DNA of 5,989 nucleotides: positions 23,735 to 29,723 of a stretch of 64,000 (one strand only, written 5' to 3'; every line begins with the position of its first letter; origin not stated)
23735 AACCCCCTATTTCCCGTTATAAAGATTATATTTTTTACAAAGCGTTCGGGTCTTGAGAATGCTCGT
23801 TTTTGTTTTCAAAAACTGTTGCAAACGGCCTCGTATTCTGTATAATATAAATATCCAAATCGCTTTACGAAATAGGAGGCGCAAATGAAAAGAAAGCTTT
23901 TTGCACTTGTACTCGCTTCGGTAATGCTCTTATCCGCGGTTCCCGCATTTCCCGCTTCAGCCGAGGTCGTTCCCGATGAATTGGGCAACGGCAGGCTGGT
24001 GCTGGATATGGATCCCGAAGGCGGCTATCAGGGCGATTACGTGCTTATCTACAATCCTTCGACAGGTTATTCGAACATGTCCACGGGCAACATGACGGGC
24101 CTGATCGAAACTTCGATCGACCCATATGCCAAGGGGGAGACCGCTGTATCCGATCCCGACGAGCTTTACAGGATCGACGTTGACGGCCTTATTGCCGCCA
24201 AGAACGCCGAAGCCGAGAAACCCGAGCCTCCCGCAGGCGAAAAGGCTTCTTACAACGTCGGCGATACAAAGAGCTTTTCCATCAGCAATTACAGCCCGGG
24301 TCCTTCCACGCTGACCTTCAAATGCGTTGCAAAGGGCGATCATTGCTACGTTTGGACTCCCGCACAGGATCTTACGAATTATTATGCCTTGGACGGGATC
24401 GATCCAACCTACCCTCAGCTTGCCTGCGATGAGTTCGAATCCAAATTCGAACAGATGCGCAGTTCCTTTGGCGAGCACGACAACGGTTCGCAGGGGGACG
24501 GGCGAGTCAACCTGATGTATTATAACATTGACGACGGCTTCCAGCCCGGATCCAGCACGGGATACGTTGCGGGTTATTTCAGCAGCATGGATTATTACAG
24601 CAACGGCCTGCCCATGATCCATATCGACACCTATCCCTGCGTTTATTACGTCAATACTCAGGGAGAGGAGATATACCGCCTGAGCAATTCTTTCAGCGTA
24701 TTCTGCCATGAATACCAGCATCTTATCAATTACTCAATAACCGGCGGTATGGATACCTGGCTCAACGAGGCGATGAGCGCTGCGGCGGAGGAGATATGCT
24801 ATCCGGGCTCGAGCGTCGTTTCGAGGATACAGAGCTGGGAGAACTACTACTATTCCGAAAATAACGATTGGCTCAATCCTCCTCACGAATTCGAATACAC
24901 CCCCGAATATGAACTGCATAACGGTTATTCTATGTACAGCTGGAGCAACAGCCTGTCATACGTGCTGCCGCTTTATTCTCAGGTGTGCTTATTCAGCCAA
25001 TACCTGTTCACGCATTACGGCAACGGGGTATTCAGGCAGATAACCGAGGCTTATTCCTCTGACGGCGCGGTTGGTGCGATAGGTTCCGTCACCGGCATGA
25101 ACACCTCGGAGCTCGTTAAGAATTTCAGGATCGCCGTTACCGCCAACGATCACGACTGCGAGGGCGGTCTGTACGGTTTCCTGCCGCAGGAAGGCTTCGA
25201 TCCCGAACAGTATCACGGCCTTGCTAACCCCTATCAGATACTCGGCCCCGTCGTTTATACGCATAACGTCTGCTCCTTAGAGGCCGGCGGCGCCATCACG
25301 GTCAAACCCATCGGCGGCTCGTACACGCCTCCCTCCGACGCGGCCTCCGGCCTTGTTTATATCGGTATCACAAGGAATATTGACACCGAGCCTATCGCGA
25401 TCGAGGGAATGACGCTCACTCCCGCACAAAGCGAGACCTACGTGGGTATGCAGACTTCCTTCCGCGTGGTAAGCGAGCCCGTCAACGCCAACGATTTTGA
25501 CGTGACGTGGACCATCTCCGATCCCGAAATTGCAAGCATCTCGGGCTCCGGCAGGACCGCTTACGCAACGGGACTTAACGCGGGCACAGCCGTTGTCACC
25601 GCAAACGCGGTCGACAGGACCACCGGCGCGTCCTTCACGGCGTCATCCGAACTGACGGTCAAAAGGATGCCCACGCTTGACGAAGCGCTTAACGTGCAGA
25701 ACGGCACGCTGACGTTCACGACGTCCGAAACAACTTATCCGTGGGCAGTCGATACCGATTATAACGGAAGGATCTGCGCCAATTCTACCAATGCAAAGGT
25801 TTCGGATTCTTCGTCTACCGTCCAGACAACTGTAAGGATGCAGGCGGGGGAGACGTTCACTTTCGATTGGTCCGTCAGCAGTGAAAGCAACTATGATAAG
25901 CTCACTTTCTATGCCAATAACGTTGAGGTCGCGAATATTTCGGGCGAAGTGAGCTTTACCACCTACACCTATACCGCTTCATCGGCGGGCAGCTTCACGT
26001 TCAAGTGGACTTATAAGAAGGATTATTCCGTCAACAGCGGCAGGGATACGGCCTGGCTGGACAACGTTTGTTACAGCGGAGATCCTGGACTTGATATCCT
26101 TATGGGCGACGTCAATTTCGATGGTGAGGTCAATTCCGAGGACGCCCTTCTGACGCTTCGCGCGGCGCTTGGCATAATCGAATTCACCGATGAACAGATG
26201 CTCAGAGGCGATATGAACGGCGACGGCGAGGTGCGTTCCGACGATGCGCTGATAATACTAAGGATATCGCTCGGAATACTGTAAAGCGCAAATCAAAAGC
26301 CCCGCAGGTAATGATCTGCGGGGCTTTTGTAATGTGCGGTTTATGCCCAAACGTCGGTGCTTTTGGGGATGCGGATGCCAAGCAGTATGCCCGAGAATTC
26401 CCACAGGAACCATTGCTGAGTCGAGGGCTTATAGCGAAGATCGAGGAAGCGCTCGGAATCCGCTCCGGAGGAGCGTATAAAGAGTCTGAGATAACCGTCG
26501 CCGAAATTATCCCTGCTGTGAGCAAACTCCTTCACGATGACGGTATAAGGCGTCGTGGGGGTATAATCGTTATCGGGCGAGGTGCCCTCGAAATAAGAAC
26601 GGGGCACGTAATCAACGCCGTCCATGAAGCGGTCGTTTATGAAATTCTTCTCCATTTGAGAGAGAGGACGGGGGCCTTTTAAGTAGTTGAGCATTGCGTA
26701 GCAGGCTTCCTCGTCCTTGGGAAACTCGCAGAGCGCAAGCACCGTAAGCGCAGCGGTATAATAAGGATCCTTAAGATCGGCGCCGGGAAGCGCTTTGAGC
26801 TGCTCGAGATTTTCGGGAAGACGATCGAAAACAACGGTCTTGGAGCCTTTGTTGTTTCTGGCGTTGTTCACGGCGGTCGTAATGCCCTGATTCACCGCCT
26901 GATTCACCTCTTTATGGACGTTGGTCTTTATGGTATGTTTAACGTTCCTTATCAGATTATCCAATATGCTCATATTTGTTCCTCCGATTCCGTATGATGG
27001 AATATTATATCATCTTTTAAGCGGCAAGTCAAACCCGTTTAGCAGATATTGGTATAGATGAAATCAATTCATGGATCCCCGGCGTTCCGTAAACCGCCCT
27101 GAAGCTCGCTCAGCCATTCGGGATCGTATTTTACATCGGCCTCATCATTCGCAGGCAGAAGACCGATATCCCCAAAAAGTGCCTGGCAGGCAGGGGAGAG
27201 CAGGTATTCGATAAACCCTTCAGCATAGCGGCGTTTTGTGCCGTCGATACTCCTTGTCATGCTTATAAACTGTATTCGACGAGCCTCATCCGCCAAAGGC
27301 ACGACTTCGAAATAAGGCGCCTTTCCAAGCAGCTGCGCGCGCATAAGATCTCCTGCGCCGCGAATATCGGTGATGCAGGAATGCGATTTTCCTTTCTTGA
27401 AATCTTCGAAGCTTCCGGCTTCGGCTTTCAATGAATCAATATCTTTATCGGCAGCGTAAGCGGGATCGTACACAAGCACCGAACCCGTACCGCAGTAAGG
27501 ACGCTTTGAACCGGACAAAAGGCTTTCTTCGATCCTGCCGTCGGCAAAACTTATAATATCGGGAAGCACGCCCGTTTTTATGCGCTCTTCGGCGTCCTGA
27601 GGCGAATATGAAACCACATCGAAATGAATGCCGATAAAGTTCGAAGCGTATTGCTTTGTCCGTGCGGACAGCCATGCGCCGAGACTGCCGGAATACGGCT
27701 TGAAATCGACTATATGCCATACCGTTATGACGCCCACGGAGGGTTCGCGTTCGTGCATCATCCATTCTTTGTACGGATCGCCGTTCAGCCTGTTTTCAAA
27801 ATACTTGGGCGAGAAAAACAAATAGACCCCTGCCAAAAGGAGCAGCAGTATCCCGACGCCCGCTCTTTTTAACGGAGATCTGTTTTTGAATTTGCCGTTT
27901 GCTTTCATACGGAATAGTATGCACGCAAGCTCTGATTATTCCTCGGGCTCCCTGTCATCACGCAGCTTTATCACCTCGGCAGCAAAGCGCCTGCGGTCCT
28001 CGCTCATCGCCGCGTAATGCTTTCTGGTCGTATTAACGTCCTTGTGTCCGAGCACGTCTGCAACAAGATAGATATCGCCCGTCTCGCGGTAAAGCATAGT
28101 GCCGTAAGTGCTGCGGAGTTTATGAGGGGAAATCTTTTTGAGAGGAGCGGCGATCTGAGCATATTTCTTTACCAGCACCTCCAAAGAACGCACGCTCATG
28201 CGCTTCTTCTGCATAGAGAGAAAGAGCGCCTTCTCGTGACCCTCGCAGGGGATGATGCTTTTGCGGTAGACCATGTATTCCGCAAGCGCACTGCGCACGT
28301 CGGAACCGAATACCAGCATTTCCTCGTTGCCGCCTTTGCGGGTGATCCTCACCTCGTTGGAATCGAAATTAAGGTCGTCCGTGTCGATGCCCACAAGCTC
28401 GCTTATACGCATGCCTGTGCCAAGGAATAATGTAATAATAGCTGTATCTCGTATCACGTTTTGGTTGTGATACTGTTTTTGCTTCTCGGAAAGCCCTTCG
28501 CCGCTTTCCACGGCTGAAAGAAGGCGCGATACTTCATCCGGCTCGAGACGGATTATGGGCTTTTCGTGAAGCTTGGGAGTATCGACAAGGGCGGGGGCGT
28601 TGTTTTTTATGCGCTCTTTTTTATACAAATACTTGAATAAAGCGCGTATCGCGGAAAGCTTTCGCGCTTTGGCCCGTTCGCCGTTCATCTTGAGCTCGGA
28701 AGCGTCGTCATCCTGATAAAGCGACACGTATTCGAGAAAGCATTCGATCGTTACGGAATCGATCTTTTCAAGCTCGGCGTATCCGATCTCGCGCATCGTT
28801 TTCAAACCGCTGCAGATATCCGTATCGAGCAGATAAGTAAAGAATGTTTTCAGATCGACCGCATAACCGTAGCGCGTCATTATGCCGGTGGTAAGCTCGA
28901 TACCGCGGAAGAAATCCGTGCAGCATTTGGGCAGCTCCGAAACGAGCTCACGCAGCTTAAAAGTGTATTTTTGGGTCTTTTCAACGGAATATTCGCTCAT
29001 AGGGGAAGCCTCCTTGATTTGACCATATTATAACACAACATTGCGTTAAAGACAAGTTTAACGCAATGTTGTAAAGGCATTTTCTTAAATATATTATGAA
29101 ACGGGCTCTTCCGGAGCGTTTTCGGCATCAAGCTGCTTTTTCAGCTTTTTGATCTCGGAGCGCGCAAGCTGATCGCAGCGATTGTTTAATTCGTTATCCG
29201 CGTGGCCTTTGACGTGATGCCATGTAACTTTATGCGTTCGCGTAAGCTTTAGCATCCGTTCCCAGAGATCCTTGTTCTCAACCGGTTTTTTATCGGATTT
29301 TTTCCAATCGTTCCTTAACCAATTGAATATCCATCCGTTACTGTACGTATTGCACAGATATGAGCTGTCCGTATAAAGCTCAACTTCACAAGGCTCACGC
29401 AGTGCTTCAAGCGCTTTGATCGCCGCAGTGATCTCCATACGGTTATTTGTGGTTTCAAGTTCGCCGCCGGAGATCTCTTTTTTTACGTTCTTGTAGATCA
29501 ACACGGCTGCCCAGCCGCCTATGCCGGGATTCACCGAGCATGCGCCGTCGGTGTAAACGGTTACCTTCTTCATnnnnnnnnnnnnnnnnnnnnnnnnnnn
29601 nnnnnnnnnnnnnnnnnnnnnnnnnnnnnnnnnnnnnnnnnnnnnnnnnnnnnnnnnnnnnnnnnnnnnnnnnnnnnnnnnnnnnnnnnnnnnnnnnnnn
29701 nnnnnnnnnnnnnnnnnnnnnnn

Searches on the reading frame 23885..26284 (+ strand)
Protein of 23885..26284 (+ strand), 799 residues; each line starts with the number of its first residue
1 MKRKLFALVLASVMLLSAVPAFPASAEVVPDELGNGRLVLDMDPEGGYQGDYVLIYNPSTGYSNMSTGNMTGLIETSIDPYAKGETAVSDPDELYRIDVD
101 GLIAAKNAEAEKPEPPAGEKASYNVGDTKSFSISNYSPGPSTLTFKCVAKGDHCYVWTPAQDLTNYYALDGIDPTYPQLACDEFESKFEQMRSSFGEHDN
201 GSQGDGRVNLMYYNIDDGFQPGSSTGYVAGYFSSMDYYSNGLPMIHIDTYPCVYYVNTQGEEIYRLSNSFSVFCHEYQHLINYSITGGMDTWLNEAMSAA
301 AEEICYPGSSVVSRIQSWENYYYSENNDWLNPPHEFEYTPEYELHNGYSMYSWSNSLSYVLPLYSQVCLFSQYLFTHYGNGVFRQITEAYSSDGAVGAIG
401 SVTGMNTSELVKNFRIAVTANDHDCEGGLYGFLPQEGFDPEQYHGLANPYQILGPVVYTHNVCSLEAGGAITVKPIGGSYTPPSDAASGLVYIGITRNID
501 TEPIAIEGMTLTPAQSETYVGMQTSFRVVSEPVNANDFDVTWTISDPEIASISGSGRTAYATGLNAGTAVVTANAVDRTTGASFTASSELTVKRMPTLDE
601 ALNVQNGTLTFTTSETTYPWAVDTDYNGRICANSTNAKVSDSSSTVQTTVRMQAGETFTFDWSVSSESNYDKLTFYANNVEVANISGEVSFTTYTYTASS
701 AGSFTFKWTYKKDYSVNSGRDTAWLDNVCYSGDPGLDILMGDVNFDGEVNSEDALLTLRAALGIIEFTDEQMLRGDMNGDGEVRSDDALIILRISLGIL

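Call 57: search_protein_families(library=pfam, proteins=[window:23885-26284:+], max_evalue=0.0001)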
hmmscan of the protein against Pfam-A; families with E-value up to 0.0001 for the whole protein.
window:23885-26284:+ (799 aa): 2 families
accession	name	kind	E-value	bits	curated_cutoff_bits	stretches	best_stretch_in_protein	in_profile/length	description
PF00404.24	Dockerin_1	-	8.8e-10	39.1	22.9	1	741-791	2-52/57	Dockerin type I domain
PF02368.24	Big_2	-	1.6e-08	34.8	22.8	1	506-577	2-70/79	Bacterial Ig-like domain (group 2)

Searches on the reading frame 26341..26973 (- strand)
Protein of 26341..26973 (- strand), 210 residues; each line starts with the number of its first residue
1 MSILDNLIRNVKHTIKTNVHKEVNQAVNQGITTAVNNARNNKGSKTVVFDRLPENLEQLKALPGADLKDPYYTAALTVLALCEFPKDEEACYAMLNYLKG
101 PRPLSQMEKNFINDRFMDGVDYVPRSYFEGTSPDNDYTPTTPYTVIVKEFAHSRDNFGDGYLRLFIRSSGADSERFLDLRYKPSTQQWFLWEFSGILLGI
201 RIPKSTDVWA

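Call 57: search_protein_families(library=pfam, proteins=[window:26341-26973:-], max_evalue=0.0001)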
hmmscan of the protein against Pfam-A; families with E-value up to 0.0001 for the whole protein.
window:26341-26973:- (210 aa): 1 family
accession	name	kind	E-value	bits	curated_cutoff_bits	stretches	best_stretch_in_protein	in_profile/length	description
PF22043.2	DUF6935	-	4.2e-55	186.5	27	1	51-204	2-158/158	Domain of unknown function (DUF6935)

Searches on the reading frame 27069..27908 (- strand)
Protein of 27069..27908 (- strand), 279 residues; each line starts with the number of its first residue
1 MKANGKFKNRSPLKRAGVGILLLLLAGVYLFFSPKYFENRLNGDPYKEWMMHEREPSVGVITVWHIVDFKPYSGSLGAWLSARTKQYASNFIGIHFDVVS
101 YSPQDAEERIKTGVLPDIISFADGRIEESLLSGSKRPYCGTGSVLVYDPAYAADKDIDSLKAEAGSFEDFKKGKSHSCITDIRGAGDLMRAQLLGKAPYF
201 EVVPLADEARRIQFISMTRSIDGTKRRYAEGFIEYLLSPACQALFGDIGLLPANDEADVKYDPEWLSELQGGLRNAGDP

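Call 58: search_protein_families(library=pfam, proteins=[window:27069-27908:-], max_evalue=0.0001)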
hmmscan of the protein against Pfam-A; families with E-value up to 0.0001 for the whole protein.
window:27069-27908:- (279 aa): 1 family
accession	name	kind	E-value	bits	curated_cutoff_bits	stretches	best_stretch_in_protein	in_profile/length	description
PF13531.11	SBP_bac_11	-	4.3e-07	30.4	25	0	195-249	170-225/227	Bacterial extracellular solute-binding protein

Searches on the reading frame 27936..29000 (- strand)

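Call 58: search_protein_families(library=pfam, proteins=[window:27936-29000:-], max_evalue=0.0001)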
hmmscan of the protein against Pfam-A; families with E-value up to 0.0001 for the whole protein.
window:27936-29000:- (354 aa): 1 family
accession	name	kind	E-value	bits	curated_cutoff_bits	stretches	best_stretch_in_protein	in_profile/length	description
PF00589.27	Phage_integrase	-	9e-32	110.6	27.1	1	151-333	2-169/172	Phage integrase family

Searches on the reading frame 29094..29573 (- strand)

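Call 58: search_protein_families(library=pfam, proteins=[window:29094-29573:-], max_evalue=0.0001)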
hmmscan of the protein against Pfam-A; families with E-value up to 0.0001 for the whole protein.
window:29094-29573:- (159 aa): 1 family
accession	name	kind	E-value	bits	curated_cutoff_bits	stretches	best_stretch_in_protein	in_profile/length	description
PF00075.30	RNase_H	-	8.4e-46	156.1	25.8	1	2-141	2-140/141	RNase H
